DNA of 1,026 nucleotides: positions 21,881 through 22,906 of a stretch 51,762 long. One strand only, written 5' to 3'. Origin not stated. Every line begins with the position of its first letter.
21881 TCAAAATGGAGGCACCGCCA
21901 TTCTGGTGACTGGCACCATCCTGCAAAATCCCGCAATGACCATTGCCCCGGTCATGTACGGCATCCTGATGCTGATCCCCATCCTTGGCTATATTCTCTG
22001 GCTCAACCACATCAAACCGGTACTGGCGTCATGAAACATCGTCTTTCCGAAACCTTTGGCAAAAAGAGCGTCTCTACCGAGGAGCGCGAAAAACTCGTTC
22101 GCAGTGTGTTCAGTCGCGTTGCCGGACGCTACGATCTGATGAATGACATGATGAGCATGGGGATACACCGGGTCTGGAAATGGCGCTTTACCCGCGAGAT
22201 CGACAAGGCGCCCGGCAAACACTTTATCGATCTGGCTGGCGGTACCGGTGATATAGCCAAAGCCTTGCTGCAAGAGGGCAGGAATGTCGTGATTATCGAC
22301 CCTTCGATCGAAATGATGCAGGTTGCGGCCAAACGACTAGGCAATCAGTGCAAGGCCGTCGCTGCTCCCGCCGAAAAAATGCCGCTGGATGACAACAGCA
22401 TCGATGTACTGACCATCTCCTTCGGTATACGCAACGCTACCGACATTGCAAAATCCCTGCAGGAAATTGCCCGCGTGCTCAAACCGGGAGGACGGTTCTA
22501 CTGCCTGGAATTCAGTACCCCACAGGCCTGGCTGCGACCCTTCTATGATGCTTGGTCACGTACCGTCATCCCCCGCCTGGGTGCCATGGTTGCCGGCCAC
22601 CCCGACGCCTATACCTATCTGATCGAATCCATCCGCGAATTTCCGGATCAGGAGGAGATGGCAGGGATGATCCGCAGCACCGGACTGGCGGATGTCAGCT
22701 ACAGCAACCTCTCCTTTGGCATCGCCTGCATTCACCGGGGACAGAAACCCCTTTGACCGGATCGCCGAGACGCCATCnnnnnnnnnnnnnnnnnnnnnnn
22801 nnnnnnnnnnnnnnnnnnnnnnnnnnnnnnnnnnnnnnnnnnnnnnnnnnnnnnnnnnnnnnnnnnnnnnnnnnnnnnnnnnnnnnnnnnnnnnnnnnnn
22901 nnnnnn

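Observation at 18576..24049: Six extra genes attached to the nos operon: candidate naphthoquinone-salvage / menaquinone-finishing module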

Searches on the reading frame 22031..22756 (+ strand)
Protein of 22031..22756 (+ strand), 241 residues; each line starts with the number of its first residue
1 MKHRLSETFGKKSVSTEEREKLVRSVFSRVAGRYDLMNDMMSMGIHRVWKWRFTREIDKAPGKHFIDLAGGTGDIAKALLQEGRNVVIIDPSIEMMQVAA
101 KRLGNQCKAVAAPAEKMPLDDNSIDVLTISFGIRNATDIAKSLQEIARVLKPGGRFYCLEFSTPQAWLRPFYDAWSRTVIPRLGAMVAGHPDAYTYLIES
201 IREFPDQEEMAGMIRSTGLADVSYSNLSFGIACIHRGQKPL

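Call 3: search_protein_families(library=pfam, proteins=[window:22031-22756:+], max_evalue=0.01)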
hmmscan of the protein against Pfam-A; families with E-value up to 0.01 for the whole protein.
window:22031-22756:+ (241 aa): 7 families
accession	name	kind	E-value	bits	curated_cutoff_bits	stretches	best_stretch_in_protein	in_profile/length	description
PF01209.24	Ubie_methyltran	-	2.6e-72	243.4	20.1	1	18-239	4-233/233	ubiE/COQ5 methyltransferase family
PF08241.18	Methyltransf_11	-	1.2e-19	71.1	21.2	1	67-158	2-95/95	Methyltransferase domain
PF13649.12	Methyltransf_25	-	3.3e-17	63.4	27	1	66-154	2-97/97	Methyltransferase domain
PF13847.12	Methyltransf_31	-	2.1e-12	47.4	27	1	61-165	3-116/145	Methyltransferase domain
PF08242.18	Methyltransf_12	-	1.7e-11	45.1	30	1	67-156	2-98/98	Methyltransferase domain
PF13489.12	Methyltransf_23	-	1.6e-08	34.9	27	1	59-176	20-134/164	Methyltransferase domain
PF05148.21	Methyltransf_8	-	4.1e-06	27.2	27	1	110-162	109-160/219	Hypothetical methyltransferase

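Call 5: search_protein_families(library=ncbifam, proteins=[window:22031-22756:+], max_evalue=0.01)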
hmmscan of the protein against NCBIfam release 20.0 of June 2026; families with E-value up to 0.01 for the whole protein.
window:22031-22756:+ (241 aa): 30 families (the best 25 are shown)
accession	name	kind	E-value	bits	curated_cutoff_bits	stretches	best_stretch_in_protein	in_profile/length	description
NF001242.0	PRK00216.1-3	equivalog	1.6e-78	263.7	351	1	6-239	13-257/258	bifunctional demethylmenaquinone methyltransferase/2-methoxy-6-polyprenyl-1,4-benzoquinol methylase UbiE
TIGR01934.1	MenG_MenH_UbiE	subfamily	5.8e-77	257.9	158.35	1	23-239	1-223/223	ubiquinone/menaquinone biosynthesis methyltransferase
NF001240.0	PRK00216.1-1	equivalog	3.3e-65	219.6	378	1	7-239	9-250/251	bifunctional demethylmenaquinone methyltransferase/2-methoxy-6-polyprenyl-1,4-benzoquinol methylase UbiE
NF001244.0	PRK00216.1-5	equivalog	1.4e-62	211.1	216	1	17-239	4-235/236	bifunctional demethylmenaquinone methyltransferase/2-methoxy-6-polyprenyl-1,4-benzoquinol methylase UbiE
NF052510.1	methyltran_MpqE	exception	2.7e-61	207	335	1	17-239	2-234/234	methyl-plastoquinone biosynthesis methyltransferase MpqE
NF001241.0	PRK00216.1-2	equivalog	3e-59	200.5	327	1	17-240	7-230/231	demethylmenaquinone methyltransferase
NF001243.0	PRK00216.1-4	equivalog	3.2e-45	154.3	235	1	17-240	3-234/237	demethylmenaquinone methyltransferase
TIGR02752.1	MenG_heptapren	equivalog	3.5e-42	144.5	419.85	1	18-239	2-231/231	demethylmenaquinone methyltransferase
NF004452.0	PRK05785.1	equivalog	9.5e-17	61.2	207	1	17-206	5-192/228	hypothetical protein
NF043040.1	corrin_prot_MT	hypoth_equivalog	5.2e-14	52.2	180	1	31-177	12-166/216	corrinoid protein-associated methyltransferase CpaM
NF045667.1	MTase_DVU1556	equivalog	1.8e-11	43.9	155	1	59-158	20-119/213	DVU_1556 family methyltransferase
TIGR02072.1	BioC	equivalog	4.2e-10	39.8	184.95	1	59-162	32-136/244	malonyl-ACP O-methyltransferase BioC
NF047649.1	MTase_UXPK_star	exception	1.2e-09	37.6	460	1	60-157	76-180/283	methyltransferase/UXPK-star double selenoprotein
NF041537.1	ArsM_AhpD_UU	exception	1.2e-09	37.4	510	1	61-157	76-179/345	arsenite methyltransferase/AhpD domain selenoprotein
NF007610.0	PRK10258.1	equivalog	2.1e-08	33.8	342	1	23-156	9-136/251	malonyl-ACP O-methyltransferase BioC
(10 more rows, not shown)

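Call 31: find_homologous_proteins(query=window:22031-22756:+, max_evalue=1e-10)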
Query window:22031-22756:+ (241 aa): 7996 proteins with E <= 1e-10 among 8000 candidates; the best 120 are listed.
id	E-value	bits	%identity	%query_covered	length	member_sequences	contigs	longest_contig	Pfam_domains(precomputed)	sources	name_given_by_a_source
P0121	4.6e-158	542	100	100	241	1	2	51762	PF13847.13,PF13489.13,PF13649.13,PF05148.22,PF01209.25,PF08241.19,PF08242.19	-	-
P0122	1.2e-122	426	77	100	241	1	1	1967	PF13847.13,PF13489.13,PF13649.13,PF05148.22,PF01209.25,PF08241.19,PF08242.19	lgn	-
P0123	1.5e-122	426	78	99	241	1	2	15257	PF13847.13,PF13489.13,PF13649.13,PF05148.22,PF01209.25,PF08241.19,PF08242.19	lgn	-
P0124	2.9e-122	425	77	100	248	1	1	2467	PF13847.13,PF13489.13,PF13649.13,PF05148.22,PF01209.25,PF08241.19,PF08242.19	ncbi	-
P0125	3.7e-122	424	76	100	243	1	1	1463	PF13847.13,PF13489.13,PF13649.13,PF05148.22,PF01209.25,PF08241.19,PF08242.19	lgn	-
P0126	8.4e-122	423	76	100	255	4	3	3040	PF13847.13,PF13649.13,PF05148.22,PF01209.25,PF08241.19,PF08242.19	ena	-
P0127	9.3e-122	423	76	100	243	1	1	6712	PF13847.13,PF13489.13,PF13649.13,PF05148.22,PF01209.25,PF08241.19,PF08242.19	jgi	-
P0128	9.8e-122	423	78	100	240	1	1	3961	PF13847.13,PF13649.13,PF05148.22,PF01209.25,PF08241.19,PF08242.19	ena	-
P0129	1.1e-121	423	79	99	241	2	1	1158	PF13847.13,PF13489.13,PF13649.13,PF01209.25,PF08241.19,PF08242.19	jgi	jgi:demethylmenaquinone methyltransferase/2-methoxy-6-polyprenyl-1,4-benzoquinol methylase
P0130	1.5e-121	422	77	99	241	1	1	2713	PF13847.13,PF13489.13,PF13649.13,PF05148.22,PF01209.25,PF08241.19,PF08242.19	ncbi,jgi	-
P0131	1.7e-121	422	78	100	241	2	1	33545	PF13847.13,PF13489.13,PF13649.13,PF05148.22,PF01209.25,PF08241.19,PF08242.19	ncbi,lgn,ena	ncbi:bifunctional demethylmenaquinone methyltransferase/2-methoxy-6-polyprenyl-1,4-benzoquinol methy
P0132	3.0e-121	421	76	99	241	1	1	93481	PF13847.13,PF13489.13,PF13649.13,PF05148.22,PF01209.25,PF08241.19,PF08242.19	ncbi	-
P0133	9.1e-121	420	76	100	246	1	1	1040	PF13847.13,PF13489.13,PF13649.13,PF05148.22,PF01209.25,PF08241.19,PF08242.19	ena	-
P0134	1.5e-120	419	75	99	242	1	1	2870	PF13847.13,PF13489.13,PF13649.13,PF05148.22,PF01209.25,PF08241.19,PF08242.19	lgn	-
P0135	1.7e-120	419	77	100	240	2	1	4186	PF13847.13,PF13489.13,PF13649.13,PF05148.22,PF01209.25,PF08241.19,PF08242.19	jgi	jgi:demethylmenaquinone methyltransferase/2-methoxy-6-polyprenyl-1,4-benzoquinol methylase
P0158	4.1e-118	411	76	100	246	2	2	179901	PF13847.13,PF13489.13,PF13649.13,PF05148.22,PF01209.25,PF08241.19,PF08242.19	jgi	-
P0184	5.8e-116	404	73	100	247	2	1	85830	PF13847.13,PF13649.13,PF05148.22,PF01209.25,PF08241.19,PF08242.19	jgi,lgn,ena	-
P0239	2.5e-110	386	72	100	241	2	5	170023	PF13847.13,PF13489.13,PF13649.13,PF01209.25,PF08241.19,PF08242.19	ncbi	-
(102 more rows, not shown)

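Call 32: find_encoding_contigs(protein=P0158, flank=10000, max_places=1)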
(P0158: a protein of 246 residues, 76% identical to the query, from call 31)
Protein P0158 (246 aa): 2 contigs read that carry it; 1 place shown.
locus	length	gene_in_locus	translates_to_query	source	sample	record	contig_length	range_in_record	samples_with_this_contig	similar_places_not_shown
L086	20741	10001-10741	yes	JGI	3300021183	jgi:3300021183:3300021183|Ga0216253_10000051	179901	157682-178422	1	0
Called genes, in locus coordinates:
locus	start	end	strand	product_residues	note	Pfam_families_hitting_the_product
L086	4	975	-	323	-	PF12801:Fer4_5, PF00037:Fer4 (weak)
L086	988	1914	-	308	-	PF13183:Fer4_8 (faint), PF13187:Fer4_9 (faint), PF25160:LdpA_Fe-S-bd (faint), PF00037:Fer4, PF12797:Fer4_2 (faint), PF12837:Fer4_6 (faint), PF13237:Fer4_10 (faint), PF12838:Fer4_7, +4 more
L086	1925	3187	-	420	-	PF13229:Beta_helix, PF05048:NosD, PF13229:Beta_helix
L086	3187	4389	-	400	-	-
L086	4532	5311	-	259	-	PF00034:Cytochrom_C, PF13442:Cytochrome_CBB3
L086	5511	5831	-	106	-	PF00034:Cytochrom_C, PF13442:Cytochrome_CBB3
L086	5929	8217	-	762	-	PF18764:nos_propeller, PF13473:Cupredoxin_1 (weak)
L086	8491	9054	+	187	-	PF02915:Rubrerythrin, PF00210:Ferritin (weak), PF02915:Rubrerythrin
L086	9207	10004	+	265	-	PF01040:UbiA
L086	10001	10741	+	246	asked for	PF01209:Ubie_methyltran, PF13489:Methyltransf_23 (weak), PF05148:Methyltransf_8 (weak), PF13649:Methyltransf_25, PF13847:Methyltransf_31, PF08241:Methyltransf_11, PF08242:Methyltransf_12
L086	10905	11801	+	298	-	PF01040:UbiA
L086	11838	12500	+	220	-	PF00034:Cytochrom_C, PF13442:Cytochrome_CBB3, PF00034:Cytochrom_C, PF13442:Cytochrome_CBB3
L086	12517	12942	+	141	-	-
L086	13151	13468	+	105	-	-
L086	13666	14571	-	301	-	PF01322:Cytochrom_C_2 (faint)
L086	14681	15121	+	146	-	PF01814:Hemerythrin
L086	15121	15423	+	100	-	PF10006:DUF2249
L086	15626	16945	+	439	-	-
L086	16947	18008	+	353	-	-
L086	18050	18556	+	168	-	-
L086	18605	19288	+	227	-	PF13643:DUF4145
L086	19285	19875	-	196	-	PF01548:DEDD_Tnp_IS110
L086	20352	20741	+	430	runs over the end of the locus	PF13173:AAA_14, PF13635:DUF4143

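Call 33: find_encoding_contigs(protein=P0239, flank=10000, max_places=1)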
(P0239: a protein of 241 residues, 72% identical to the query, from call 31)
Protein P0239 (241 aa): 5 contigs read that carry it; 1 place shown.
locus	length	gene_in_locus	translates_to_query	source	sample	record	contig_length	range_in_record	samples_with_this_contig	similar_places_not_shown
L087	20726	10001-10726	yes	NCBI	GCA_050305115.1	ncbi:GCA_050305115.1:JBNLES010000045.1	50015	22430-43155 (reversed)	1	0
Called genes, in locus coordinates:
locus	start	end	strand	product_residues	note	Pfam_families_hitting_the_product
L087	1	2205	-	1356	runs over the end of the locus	PF04563:RNA_pol_Rpb2_1, PF04561:RNA_pol_Rpb2_2, PF04565:RNA_pol_Rpb2_3, PF10385:RNA_pol_Rpb2_45, PF00562:RNA_pol_Rpb2_6, PF04560:RNA_pol_Rpb2_7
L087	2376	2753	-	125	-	PF16320:Ribosomal_L12_N, PF00542:Ribosomal_L12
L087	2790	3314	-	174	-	PF00466:Ribosomal_L10, PF27436:RL10_C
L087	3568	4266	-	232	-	PF00687:Ribosomal_L1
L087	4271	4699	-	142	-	PF03946:Ribosomal_L11_N, PF00298:Ribosomal_L11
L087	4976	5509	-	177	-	PF02357:NusG, PF00467:KOW (weak)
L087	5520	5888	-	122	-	PF00584:SecE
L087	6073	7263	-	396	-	PF00009:GTP_EFTU, PF03144:GTP_EFTU_D2, PF03143:GTP_EFTU_D3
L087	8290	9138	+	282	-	PF01040:UbiA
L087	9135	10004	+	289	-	PF13593:SBF_like, PF01758:SBF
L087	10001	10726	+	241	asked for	PF01209:Ubie_methyltran, PF13489:Methyltransf_23 (weak), PF13847:Methyltransf_31 (weak), PF08241:Methyltransf_11, PF08242:Methyltransf_12, PF13649:Methyltransf_25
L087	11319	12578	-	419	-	PF04143:Sulf_transp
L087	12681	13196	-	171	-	-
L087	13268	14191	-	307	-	PF13428:TPR_14 (faint), PF16331:TolA_bind_tri, PF09976:TPR_21 (weak), PF07719:TPR_2 (faint), PF13525:YfiO, PF13432:TPR_16 (faint), PF14559:TPR_19, PF13174:TPR_6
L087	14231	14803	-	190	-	PF00691:OmpA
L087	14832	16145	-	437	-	PF04052:TolB_N, PF26550:Tricorn_2nd, PF07676:PD40, PF26549:Tricorn_N, PF07676:PD40, PF26549:Tricorn_N, PF07676:PD40, PF26550:Tricorn_2nd, +7 more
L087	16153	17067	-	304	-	-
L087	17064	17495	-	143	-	PF02472:ExbD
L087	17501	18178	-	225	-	PF01618:MotA_ExbB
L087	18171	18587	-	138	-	PF13279:4HBT_2, PF03061:4HBT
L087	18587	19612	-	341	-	PF05496:RuvB_N, PF00004:AAA, PF07728:AAA_5 (weak), PF17864:AAA_lid_4, PF05491:WHD_RuvB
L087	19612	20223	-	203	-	PF01330:RuvA_N, PF00633:HHH (faint), PF21176:RecR_HhH (faint), PF14520:HHH_5, PF07499:RuvA_C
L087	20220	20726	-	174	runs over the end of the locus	PF02075:RuvC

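Call 34: find_encoding_contigs(protein=P0184, flank=10000, max_places=1)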
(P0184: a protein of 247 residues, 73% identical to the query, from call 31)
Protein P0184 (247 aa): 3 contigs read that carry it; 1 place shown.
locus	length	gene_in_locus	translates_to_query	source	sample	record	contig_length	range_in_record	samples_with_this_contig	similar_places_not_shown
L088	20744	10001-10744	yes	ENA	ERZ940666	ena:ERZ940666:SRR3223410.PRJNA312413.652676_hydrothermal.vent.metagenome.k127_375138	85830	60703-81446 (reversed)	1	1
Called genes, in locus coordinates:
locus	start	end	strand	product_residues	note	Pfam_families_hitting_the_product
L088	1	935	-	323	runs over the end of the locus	PF12801:Fer4_5, PF12838:Fer4_7 (faint), PF12801:Fer4_5 (weak), PF00037:Fer4 (weak)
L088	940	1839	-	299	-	PF13183:Fer4_8 (faint), PF13187:Fer4_9 (faint), PF13534:Fer4_17 (faint), PF13237:Fer4_10 (faint), PF14697:Fer4_21 (faint), PF00037:Fer4, PF12797:Fer4_2 (faint), PF12838:Fer4_7, +4 more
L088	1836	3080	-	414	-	PF07602:DUF1565 (faint), PF13229:Beta_helix, PF05048:NosD, PF13229:Beta_helix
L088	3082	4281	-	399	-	-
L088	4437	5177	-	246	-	PF13442:Cytochrome_CBB3, PF00034:Cytochrom_C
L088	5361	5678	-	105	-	PF13442:Cytochrome_CBB3, PF00034:Cytochrom_C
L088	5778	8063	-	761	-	PF18764:nos_propeller, PF13473:Cupredoxin_1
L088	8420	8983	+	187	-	PF02915:Rubrerythrin, PF00210:Ferritin (weak), PF02915:Rubrerythrin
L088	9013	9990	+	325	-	PF01040:UbiA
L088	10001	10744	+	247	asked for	PF01209:Ubie_methyltran, PF05148:Methyltransf_8 (weak), PF13847:Methyltransf_31, PF08241:Methyltransf_11, PF08242:Methyltransf_12, PF13649:Methyltransf_25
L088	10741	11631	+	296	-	PF01040:UbiA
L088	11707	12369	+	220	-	PF00034:Cytochrom_C, PF13442:Cytochrome_CBB3, PF00034:Cytochrom_C, PF13442:Cytochrome_CBB3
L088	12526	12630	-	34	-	-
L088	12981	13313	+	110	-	-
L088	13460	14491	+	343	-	PF12974:Phosphonate-bd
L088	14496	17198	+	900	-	PF00989:PAS, PF08448:PAS_4 (weak), PF00989:PAS, PF08448:PAS_4, PF13426:PAS_9, PF00512:HisKA (weak), PF02518:HATPase_c, PF00072:Response_reg, +2 more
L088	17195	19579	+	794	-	PF11845:Tll0287-like, PF00512:HisKA (weak), PF02518:HATPase_c, PF00072:Response_reg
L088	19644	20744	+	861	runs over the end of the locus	PF00672:HAMP, PF00989:PAS (faint), PF13426:PAS_9, PF08448:PAS_4, PF00512:HisKA, PF02518:HATPase_c, PF00072:Response_reg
